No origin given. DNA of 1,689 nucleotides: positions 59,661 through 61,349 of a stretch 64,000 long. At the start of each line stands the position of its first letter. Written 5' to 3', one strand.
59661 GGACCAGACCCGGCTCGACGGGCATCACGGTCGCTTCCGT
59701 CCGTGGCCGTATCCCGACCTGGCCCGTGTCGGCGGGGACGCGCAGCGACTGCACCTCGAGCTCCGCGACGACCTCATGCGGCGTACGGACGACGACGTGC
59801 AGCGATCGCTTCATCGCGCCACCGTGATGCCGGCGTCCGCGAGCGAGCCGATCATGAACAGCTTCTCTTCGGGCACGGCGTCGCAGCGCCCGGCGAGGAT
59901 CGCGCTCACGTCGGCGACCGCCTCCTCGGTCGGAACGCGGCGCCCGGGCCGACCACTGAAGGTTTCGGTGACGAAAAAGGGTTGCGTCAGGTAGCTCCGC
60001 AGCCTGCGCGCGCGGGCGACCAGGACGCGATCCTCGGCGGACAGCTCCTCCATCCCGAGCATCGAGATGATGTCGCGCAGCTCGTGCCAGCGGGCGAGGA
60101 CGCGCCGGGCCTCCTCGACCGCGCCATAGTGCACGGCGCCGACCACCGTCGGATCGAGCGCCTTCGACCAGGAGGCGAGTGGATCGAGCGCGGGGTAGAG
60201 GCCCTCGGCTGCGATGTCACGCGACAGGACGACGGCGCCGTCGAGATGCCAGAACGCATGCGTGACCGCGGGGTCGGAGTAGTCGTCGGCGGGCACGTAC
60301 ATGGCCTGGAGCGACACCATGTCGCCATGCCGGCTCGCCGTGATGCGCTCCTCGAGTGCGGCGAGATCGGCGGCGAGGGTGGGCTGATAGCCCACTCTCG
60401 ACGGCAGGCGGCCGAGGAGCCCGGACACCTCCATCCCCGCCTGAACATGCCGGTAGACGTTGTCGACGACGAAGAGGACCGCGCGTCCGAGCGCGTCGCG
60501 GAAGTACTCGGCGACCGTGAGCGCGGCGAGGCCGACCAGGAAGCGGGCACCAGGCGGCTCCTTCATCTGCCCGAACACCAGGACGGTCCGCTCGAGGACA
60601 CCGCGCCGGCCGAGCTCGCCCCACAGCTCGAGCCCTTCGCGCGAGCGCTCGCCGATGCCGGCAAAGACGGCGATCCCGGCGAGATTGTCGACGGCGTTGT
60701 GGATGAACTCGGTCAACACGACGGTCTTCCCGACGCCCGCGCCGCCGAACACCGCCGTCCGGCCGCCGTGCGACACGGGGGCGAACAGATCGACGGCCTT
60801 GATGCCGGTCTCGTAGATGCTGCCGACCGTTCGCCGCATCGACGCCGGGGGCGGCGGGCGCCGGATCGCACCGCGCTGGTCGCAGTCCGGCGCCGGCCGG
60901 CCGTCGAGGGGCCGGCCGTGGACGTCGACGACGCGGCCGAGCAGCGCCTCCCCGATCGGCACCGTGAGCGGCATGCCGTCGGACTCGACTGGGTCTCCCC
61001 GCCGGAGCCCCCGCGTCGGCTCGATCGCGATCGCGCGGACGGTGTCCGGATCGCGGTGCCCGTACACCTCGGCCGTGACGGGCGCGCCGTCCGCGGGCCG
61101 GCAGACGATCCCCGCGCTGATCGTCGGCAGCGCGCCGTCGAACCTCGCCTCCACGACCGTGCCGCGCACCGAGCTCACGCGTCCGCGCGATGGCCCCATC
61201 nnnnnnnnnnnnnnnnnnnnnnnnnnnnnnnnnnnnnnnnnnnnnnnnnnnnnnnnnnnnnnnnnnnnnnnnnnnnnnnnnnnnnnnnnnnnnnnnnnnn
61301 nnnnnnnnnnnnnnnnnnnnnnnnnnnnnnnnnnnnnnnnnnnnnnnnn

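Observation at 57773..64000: Non-canonical F-type ATP synthase gene order ending in the a subunit, with no c subunit in the window and a phd/vapC + P450 block directly downstream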

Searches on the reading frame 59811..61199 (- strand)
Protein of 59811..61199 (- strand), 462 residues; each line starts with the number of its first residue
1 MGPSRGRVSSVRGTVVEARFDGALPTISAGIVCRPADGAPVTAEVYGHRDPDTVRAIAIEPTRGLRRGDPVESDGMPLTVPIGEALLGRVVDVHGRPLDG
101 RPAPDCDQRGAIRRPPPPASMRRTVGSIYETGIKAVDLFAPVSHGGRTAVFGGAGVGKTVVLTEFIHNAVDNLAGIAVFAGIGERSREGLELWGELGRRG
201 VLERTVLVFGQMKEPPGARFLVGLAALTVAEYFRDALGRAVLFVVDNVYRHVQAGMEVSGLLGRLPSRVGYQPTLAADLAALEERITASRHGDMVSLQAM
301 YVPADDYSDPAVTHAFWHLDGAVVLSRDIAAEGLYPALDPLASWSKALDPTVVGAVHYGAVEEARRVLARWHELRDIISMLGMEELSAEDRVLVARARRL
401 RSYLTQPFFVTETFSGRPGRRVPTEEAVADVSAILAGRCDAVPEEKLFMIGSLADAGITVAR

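Call 5: search_protein_families(library=ncbifam, proteins=[window:59811-61199:-], max_evalue=0.01)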
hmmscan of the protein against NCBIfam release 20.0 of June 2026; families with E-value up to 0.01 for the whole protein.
window:59811-61199:- (462 aa): 34 families (the best 25 are shown)
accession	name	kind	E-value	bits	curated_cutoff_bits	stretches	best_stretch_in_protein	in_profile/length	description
TIGR03305.1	alt_F1F0_F1_bet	exception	1.4e-170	567.9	752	1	6-456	1-449/449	alternate F1F0 ATPase, F1 subunit beta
TIGR01039.1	atpD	equivalog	8.6e-160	532.5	462.85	1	5-456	2-455/462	F0F1 ATP synthase subunit beta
NF045858.1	glide_MMOB1670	exception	2.3e-123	413.2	850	1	51-455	277-685/705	MMOB1670 family gliding motility ATPase complex subunit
NF045934.1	MSC_0618_beta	exception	3.4e-105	352.5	570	1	49-454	42-448/451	MSC_0618 family F1-like ATPase beta subunit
TIGR02546.1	III_secr_ATP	equivalog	4.4e-67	226.6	604.75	1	5-407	6-404/423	type III secretion system ATPase SctN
TIGR03496.1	FliI_clade1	equivalog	2.1e-66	224.4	619.1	1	6-406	1-396/414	flagellar protein export ATPase FliI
TIGR03498.1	FliI_clade3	equivalog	3.2e-63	213.8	587.45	1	6-382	1-374/418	flagellar protein export ATPase FliI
TIGR01026.1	fliI_yscN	subfamily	1.6e-62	211.7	379.5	1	5-408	24-422/440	FliI/YscN family ATPase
TIGR03497.1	FliI_clade2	equivalog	2.2e-58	198.2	629.8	1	6-406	1-394/413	flagellar protein export ATPase FliI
NF005391.0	PRK06936.1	equivalog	4.5e-55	187.2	657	1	5-406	24-419/439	type III secretion system ATPase SctN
NF006575.0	PRK09099.1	subfamily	1.8e-54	185.2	706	1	5-407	27-423/443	type III secretion system ATPase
NF005295.0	PRK06820.1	equivalog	9.2e-53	179.8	690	1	5-380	30-393/440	EscN/YscN/HrcN family type III secretion system ATPase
NF005765.0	PRK07594.1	equivalog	1.9e-48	165.3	715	1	6-378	23-383/433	EscN/YscN/HrcN family type III secretion system ATPase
NF006012.0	PRK08149.1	equivalog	1.2e-46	159.5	594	1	10-411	15-416/431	type III secretion system ATPase SctN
NF006290.1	PRK08472.1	equivalog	1.4e-44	152.7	644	1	63-380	75-387/433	flagellar protein export ATPase FliI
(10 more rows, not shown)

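Call 6: search_protein_families(library=pfam, proteins=[window:59811-61199:-], max_evalue=0.01)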
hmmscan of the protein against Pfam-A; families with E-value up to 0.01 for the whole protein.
window:59811-61199:- (462 aa): 3 families
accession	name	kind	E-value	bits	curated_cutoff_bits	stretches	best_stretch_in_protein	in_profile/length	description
PF00006.31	ATP-synt_ab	-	2.9e-64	217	29.5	1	132-345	1-213/213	ATP synthase alpha/beta family, nucleotide-binding domain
PF22919.1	ATP-synt_VA_C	-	2.5e-09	37.5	24.7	1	352-411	7-67/101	C-terminal domain of V and A type ATP synthase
PF02874.29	ATP-synt_ab_N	-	2e-08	35.1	20.9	1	8-73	1-67/69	ATP synthase alpha/beta family, beta-barrel domain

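Call 7: find_encoding_contigs(protein=window:59811-61199:-, flank=10000, max_places=6)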
Protein window:59811-61199:- (462 aa): no gene with exactly this product is on record in the collection.

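Call 8: find_homologous_proteins(query=window:59811-61199:-, max_evalue=1e-50)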
Query window:59811-61199:- (462 aa): 8000 proteins with E <= 1e-50 among 8000 candidates; the best 120 are listed.
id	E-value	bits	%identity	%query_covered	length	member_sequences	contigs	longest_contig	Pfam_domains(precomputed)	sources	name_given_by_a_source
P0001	0.0e+0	1015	100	100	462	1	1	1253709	PF02874.30,PF00006.32,PF22919.2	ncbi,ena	-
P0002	3.0e-269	912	90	100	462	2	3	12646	PF02874.30,PF00006.32,PF22919.2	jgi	jgi:F-type H+-transporting ATPase subunit beta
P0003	8.7e-266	900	89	100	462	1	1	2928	PF02874.30,PF00006.32,PF22919.2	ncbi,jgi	jgi:F-type H+-transporting ATPase subunit beta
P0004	1.2e-256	870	87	99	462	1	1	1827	PF02874.30,PF00006.32,PF22919.2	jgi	jgi:F-type H+-transporting ATPase subunit beta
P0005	1.4e-252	857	87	97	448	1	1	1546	PF02874.30,PF00006.32,PF22919.2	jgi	jgi:F-type H+-transporting ATPase subunit beta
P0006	2.2e-252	856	85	99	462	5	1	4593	PF02874.30,PF00006.32,PF22919.2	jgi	jgi:F-type H+-transporting ATPase subunit beta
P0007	6.3e-249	845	85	97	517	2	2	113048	PF00006.32,PF22919.2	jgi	-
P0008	4.5e-246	835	82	99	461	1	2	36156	PF02874.30,PF00006.32,PF22919.2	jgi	jgi:F-type H+-transporting ATPase subunit beta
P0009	6.1e-246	835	84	98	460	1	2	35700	PF02874.30,PF00006.32,PF22919.2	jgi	jgi:F-type H+-transporting ATPase subunit beta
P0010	1.9e-240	817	83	98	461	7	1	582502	PF02874.30,PF00006.32,PF22919.2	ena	-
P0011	5.8e-237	805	81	99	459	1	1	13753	PF02874.30,PF00006.32,PF22919.2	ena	-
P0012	2.0e-232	790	79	99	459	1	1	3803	PF02874.30,PF00006.32,PF22919.2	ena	-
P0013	5.9e-229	779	78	98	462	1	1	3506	PF02874.30,PF00006.32,PF22919.2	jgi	jgi:F-type H+-transporting ATPase subunit beta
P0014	8.1e-228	775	77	99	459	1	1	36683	PF00006.32,PF22919.2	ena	-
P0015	1.2e-226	771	77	98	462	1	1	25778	PF02874.30,PF00006.32,PF22919.2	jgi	jgi:F-type H+/Na+-transporting ATPase subunit beta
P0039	5.6e-217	739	75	97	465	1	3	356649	PF02874.30,PF00006.32,PF22919.2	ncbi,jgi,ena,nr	ncbi:MAG TPA: F0F1 ATP synthase subunit beta [Myxococcota bacterium]|jgi:F-type H+-transporting ATPa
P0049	8.2e-215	732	75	98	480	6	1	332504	PF02874.30,PF00006.32,PF22919.2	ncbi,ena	ncbi:MAG: F0F1 ATP synthase subunit beta [Myxococcota bacterium]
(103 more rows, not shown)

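Call 9: find_encoding_contigs(protein=P0001, flank=10000, max_places=4)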
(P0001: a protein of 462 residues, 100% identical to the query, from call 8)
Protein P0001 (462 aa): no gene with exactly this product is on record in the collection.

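Call 10: find_encoding_contigs(protein=P0010, flank=10000, max_places=3)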
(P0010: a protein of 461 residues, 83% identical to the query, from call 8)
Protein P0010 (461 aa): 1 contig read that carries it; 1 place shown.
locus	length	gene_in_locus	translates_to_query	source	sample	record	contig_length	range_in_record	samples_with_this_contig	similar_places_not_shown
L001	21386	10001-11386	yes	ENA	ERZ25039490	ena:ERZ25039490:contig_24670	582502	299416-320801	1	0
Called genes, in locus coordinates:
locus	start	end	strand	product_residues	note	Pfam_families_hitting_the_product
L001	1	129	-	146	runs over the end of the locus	PF04828:GFA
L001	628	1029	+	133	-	-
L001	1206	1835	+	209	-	-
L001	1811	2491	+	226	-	PF08541:ACP_syn_III_C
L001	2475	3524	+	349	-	PF08545:ACP_syn_III (faint)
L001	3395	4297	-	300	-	PF00561:Abhydrolase_1, PF12146:Hydrolase_4, PF12697:Abhydrolase_6, PF00561:Abhydrolase_1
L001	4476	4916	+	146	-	PF00293:NUDIX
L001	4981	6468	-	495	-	-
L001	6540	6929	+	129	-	PF00137:ATP-synt_C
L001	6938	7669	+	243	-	PF00430:ATP-synt_B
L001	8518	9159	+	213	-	PF00006:ATP-synt_ab, PF00306:ATP-synt_ab_C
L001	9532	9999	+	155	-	PF00231:ATP-synt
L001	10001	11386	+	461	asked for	PF02874:ATP-synt_ab_N (weak), PF00006:ATP-synt_ab, PF22919:ATP-synt_VA_C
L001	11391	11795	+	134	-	PF02823:ATP-synt_DE_N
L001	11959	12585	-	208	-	-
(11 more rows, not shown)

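Call 13: list_cluster_members(proteins=[P0001, P0039, P0049])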
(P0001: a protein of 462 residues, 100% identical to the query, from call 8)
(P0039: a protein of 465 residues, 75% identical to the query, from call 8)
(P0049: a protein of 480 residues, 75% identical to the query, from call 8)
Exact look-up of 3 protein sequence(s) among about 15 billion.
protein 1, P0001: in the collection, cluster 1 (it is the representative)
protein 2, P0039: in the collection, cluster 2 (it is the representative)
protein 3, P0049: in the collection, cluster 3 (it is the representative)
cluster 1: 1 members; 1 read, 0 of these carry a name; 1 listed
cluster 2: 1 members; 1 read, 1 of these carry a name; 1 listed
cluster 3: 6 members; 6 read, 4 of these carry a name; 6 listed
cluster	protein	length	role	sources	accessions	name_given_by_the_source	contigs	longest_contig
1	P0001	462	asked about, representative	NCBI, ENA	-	-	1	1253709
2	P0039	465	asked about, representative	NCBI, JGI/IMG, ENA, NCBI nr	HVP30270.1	MAG TPA: F0F1 ATP synthase subunit beta [Myxococcota bacterium] | F-type H+-transporting ATPase subunit beta | F0F1 ATP synthase subunit beta [Myxococcota bacterium]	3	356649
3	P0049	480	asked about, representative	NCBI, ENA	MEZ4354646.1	MAG: F0F1 ATP synthase subunit beta [Myxococcota bacterium]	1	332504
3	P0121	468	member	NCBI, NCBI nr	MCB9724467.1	MAG: F0F1 ATP synthase subunit beta [Spirochaetaceae bacterium] | F0F1 ATP synthase subunit beta [Spirochaetaceae bacterium]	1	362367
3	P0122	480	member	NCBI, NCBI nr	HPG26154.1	MAG TPA: F0F1 ATP synthase subunit beta [Myxococcota bacterium] | F0F1 ATP synthase subunit beta [Myxococcota bacterium]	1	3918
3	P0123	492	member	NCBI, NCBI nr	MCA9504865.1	MAG: F0F1 ATP synthase subunit beta [Myxococcales bacterium] | F0F1 ATP synthase subunit beta [Myxococcales bacterium]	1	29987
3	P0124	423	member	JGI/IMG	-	-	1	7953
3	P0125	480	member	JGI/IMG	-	-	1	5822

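Call 17: find_related_loci(query=window:59811-61199:-, collection=genome_contigs, flank=10000)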
Query window:59811-61199:- (462 aa) in genome_contigs; peptide patterns used: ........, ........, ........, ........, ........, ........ (x = any residue, [..] = any of these).
128 stretches matched a pattern; 88 encode a relative of the query (tblastn E <= 1e-3); the best 80 are kept; 80 distinct loci.
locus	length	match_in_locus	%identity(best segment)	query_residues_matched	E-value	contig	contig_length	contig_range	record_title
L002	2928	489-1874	89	1-462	0e+0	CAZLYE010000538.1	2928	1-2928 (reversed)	MAG TPA_asm: uncultured Candidatus Binatia bacterium isolate binchicken_co279_102 genome assembly, contig: k141_5061315,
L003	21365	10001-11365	82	4-458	0e+0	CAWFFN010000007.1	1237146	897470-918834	MAG: uncultured delta proteobacterium isolate MFD00822.bin.1.250 genome assembly, contig: contig_39968, whole genome sho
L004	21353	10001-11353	71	5-455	0e+0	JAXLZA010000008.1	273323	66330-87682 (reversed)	MAG: Myxococcota bacterium isolate STL-MYXA1 C2.238.fa-8, whole genome shotgun sequence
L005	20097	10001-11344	75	6-453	0e+0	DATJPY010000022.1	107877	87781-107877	MAG TPA_asm: Myxococcota bacterium isolate SMAG_U14925 k141_2674434, whole genome shotgun sequence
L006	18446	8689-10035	75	5-453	0e+0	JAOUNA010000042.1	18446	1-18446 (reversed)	MAG: Myxococcales bacterium isolate 8_1_July_SF_Bin58 8_1_July_SF_Bin58_scaffold_986_c1, whole genome shotgun sequence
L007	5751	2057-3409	74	5-455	0e+0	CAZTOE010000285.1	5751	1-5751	MAG TPA_asm: uncultured Spirochaetales bacterium isolate SRP214966_co2_3 genome assembly, contig: NODE_27543_length_5751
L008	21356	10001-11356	75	4-455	0e+0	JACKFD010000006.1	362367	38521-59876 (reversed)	MAG: Spirochaetaceae bacterium isolate HK-STAS-MYXO-51 HK-STAS-MYXO-51_6, whole genome shotgun sequence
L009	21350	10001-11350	75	6-455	0e+0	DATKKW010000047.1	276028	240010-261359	MAG TPA_asm: Myxococcota bacterium isolate SMAG_U14668 k141_743409, whole genome shotgun sequence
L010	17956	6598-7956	73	5-457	0e+0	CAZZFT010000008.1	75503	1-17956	MAG TPA_asm: uncultured Spirochaetales bacterium isolate SRP214966_co7_42 genome assembly, contig: NODE_119_length_75503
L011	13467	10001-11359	73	5-457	0e+0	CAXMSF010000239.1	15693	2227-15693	MAG: uncultured Gammaproteobacteria bacterium isolate 10C-St20-MC-01_bin.21.orig genome assembly, contig: k141_3982188,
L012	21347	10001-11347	74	5-453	0e+0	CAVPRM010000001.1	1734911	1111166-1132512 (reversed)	MAG: uncultured delta proteobacterium isolate MFD10007.bin.2.43 genome assembly, contig: contig_17318, whole genome shot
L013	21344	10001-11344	69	6-453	0e+0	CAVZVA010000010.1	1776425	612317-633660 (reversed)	MAG: uncultured delta proteobacterium isolate MFD02416.bin.1.77 genome assembly, contig: contig_7123, whole genome shotg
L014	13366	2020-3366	68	6-453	0e+0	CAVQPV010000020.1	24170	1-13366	MAG: Pirellulaceae bacterium isolate MFD09964.bin.2.6 genome assembly, contig: contig_25714, whole genome shotgun sequen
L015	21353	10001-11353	69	6-456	0e+0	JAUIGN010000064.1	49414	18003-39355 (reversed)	MAG: bacterium isolate Co_bin.157 NODE_4905_length_49414_cov_2.212510, whole genome shotgun sequence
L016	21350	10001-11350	68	6-455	0e+0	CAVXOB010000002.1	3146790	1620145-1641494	MAG: uncultured Planctomycetota bacterium isolate MFD01721.bin.1.88 genome assembly, contig: contig_10118, whole genome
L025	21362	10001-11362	69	2-455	0e+0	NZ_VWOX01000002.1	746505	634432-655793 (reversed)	Roseiconus nitratireducens strain JC645 2_length=746505_depth=0.96x, whole genome shotgun sequence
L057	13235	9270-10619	57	6-457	1e-155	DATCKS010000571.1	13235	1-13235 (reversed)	MAG TPA_asm: Thermodesulfobacteriota bacterium isolate SMAG_U7102 k141_165145, whole genome shotgun sequence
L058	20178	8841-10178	57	6-453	3e-153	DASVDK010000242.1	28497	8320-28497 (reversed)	MAG TPA_asm: Thermodesulfobacteriota bacterium isolate SMAG_U2031 k141_1671862, whole genome shotgun sequence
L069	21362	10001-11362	50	5-456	5e-133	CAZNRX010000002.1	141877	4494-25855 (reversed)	MAG TPA_asm: uncultured Anaerolineales bacterium isolate binchicken_co17_270 genome assembly, contig: NODE_298_length_14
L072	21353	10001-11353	66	3-455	0e+0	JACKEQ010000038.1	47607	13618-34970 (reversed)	MAG: Alphaproteobacteria bacterium isolate HK-STAS-MYXO-38 HK-STAS-MYXO-38_38, whole genome shotgun sequence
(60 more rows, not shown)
